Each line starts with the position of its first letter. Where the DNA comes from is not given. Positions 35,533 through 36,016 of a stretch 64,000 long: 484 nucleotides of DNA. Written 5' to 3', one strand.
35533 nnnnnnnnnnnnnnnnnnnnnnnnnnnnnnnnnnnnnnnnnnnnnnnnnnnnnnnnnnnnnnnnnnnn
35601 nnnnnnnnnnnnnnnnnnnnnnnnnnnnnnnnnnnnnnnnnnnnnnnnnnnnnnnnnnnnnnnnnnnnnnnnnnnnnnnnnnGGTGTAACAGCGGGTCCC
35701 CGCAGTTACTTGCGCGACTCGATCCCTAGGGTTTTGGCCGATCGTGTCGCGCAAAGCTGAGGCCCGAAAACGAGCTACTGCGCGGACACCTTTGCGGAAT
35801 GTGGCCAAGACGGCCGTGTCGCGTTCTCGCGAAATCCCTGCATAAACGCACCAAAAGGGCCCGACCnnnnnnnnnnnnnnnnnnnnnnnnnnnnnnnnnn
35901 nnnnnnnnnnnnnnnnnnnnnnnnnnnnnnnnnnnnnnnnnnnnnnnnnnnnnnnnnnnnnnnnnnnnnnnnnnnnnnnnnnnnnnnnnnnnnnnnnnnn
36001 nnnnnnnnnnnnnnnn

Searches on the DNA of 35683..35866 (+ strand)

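Call 89: build_rna_model(alignment_id=A5)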
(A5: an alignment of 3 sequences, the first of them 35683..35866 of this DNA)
Model R1 built from alignment A5 (3 sequences, 188 columns); structure: RNAalifold consensus.
model positions 187; base pairs 57; branch points 6; effective number of sequences 0.71; information 0.589 bits per position. Calibrated on 0.2 Mb of random sequence (short: E-values are rough).
structure used (alignment columns):
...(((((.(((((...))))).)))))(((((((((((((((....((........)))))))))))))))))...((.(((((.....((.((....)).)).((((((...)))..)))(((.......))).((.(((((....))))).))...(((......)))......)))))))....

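Call 90: search_with_rna_model(model_id=R1, sources=[window, L059, L060, L062, L063, L064, L065, L069, L070, L057, L058, L066], max_evalue=1, show_alignments=5)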
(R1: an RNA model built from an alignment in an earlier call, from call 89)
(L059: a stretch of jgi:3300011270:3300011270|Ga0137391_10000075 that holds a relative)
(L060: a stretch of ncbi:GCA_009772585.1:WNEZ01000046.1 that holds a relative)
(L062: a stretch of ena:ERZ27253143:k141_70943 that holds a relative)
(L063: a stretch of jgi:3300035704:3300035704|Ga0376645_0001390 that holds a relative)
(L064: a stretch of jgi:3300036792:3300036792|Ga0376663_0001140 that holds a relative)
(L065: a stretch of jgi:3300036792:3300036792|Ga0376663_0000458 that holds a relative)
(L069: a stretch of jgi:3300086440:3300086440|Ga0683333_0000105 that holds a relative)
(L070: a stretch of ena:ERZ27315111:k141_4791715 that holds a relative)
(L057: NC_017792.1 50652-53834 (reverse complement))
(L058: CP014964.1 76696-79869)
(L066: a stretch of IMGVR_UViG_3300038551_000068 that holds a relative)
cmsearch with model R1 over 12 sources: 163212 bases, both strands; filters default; matches with E-value up to 1: 9.
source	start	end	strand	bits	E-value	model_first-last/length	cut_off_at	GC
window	49137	49322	+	221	2.8e-58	1-187/187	no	0.58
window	17303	17489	+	214.2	1.8e-56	1-187/187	no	0.59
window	35683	35867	+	212.2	6.5e-56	1-187/187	no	0.61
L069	4719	4903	+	38.1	1.1e-08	1-187/187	no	0.59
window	17213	17333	-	18.9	0.0018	1-187/187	no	0.65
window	35686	35709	-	14.1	0.035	4-27/187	no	0.62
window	32831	32961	-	13.2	0.062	1-187/187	no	0.63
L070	448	573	+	13.2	0.063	1-187/187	no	0.6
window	49077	49166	-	11.7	0.16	1-187/187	no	0.62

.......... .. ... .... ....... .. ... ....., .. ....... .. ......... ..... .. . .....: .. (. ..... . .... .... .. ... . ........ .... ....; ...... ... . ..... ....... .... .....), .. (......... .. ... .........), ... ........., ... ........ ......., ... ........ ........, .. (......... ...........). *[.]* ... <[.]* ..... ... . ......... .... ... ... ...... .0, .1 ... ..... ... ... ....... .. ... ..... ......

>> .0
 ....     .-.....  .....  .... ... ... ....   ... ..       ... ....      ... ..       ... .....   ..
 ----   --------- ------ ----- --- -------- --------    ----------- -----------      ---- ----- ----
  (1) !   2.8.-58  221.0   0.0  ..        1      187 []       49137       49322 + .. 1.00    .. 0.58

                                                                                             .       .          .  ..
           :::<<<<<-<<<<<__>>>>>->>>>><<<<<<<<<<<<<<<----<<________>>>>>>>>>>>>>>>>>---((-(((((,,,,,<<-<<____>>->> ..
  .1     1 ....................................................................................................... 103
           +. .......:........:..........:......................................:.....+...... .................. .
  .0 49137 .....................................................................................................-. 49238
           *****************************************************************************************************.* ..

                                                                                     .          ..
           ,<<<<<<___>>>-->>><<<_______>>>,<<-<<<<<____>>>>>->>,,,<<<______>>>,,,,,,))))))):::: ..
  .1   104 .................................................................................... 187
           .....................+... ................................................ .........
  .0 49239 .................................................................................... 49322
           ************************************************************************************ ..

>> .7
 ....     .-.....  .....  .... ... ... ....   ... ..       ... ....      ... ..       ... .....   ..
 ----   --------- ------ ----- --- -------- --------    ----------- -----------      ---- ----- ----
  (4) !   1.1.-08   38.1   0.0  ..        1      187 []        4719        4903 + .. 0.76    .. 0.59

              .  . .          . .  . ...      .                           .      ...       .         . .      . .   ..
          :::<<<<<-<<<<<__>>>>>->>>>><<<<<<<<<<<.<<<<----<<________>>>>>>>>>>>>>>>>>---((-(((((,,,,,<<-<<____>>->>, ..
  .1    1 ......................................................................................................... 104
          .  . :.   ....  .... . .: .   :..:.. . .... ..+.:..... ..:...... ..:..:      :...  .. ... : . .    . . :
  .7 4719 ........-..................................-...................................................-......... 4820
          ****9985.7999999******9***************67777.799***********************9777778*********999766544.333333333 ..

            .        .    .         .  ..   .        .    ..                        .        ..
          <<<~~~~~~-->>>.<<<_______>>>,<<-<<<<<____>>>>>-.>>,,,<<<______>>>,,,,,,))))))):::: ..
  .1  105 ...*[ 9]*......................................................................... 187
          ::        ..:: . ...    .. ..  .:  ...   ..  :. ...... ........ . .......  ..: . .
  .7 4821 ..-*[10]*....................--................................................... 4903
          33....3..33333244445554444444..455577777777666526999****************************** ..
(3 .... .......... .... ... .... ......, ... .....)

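Call 95: search_with_rna_model(model_id=R1, sources=[window, L069], max_evalue=0.00001, make_alignment=true)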
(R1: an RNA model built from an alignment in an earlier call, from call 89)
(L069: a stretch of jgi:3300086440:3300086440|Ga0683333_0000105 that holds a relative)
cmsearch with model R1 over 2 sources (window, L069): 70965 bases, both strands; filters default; matches with E-value up to 0.00001: 4.
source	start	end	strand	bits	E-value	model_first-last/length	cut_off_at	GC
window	49137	49322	+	221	1.2e-58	1-187/187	no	0.58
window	17303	17489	+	214.2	8e-57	1-187/187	no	0.59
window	35683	35867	+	212.2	2.8e-56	1-187/187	no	0.61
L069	4719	4903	+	38.1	4.9e-09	1-187/187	no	0.59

Alignment A6: 4 matches aligned to the model, 201 columns, each read 5' to 3' on its own strand. Consensus structure (alignment columns), stored with it:
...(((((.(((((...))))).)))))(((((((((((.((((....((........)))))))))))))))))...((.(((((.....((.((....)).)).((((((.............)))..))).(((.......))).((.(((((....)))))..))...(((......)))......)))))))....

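Call 100: search_with_rna_model(model_id=R1, sources=[L071, L070, L063, L003], max_evalue=10, filters=off)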
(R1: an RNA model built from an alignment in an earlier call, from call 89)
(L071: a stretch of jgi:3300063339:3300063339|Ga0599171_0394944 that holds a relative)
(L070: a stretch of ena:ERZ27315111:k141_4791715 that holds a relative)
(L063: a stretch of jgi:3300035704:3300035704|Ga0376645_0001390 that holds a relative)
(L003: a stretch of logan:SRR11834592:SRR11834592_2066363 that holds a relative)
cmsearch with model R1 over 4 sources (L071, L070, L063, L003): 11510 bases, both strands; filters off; matches with E-value up to 10: 47.
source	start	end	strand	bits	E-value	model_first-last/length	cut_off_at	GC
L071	1879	1929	+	14.6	0.0019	1-187/187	no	0.59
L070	448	573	+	13.2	0.0044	1-187/187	no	0.6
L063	4268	4334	-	9.2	0.052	1-187/187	no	0.61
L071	1883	1902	-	8.8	0.067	6-25/187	no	0.65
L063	314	487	-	8.8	0.068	1-187/187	no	0.67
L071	398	435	-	8.2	0.099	32-69/187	no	0.74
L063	6750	6909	+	7.7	0.14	1-187/187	no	0.62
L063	6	90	+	5.5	0.52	1-187/187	no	0.66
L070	89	126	+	5.4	0.56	135-170/187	no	0.47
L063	1841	1931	-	4.9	0.79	1-187/187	no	0.7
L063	6139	6154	+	4.9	0.79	138-153/187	no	0.81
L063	2033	2063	-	4.3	1.2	35-66/187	no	0.74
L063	5624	5718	+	4.1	1.3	1-187/187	no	0.58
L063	1840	1972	+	4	1.4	1-187/187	no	0.68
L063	2657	2670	-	3.9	1.5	9-22/187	no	0.86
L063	6016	6102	+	3.6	1.8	1-187/187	no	0.64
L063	2348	2364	+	3.3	2.1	105-121/187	no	0.71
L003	1155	1296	+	3.1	2.4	1-187/187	no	0.63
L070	136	179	-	3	2.6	29-72/187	no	0.64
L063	6946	6975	-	3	2.6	105-134/187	no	0.7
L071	223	258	+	3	2.6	35-66/187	no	0.72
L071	1482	1641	-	2.9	2.7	1-187/187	no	0.66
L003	824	951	+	2.8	2.9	1-187/187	no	0.66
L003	424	558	+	2.5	3.4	1-187/187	no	0.67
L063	2658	2669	+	2.5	3.5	10-21/187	no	0.92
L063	5545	5556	+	2.4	3.8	10-21/187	no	0.67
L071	117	199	+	2.3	3.9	1-187/187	no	0.7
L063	878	956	+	2.3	4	1-187/187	no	0.72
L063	2236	2253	+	2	4.7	137-154/187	no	0.72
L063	3385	3399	+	2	4.7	139-153/187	no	0.73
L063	5119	5151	-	2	4.8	31-70/187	no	0.52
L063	2947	2960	+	1.9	5.2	90-103/187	no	0.71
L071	739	751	-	1.9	5.2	107-119/187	no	0.38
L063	3384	3398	-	1.6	6.2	139-153/187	no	0.73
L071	866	901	-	1.6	6.2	135-170/187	no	0.58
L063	2148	2167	+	1.6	6.3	136-155/187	no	0.8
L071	1577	1591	+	1.6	6.3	139-153/187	no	0.8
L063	2758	2773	+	1.5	6.5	138-153/187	no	0.75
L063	157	253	-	1.5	6.6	1-187/187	no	0.67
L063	6609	6744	+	1.4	6.8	1-187/187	no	0.65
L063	532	565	+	1.4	6.9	33-68/187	no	0.56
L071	656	675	+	1.3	7.5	136-155/187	no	0.7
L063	211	223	+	1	8.7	10-22/187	no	0.92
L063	4494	4625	-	0.9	9.4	1-187/187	no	0.6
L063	3324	3347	+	0.9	9.4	39-62/187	no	0.67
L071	1288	1397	-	0.9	9.8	1-187/187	no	0.65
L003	349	370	-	0.8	10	5-26/187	no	0.82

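Call 103: search_with_rna_model(model_id=R1, sources=[L072, L073], max_evalue=1, show_alignments=2)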
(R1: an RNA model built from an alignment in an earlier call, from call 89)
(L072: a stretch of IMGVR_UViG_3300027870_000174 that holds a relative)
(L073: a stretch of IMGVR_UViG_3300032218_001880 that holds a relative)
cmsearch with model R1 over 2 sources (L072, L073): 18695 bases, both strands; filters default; matches with E-value up to 1: 0.
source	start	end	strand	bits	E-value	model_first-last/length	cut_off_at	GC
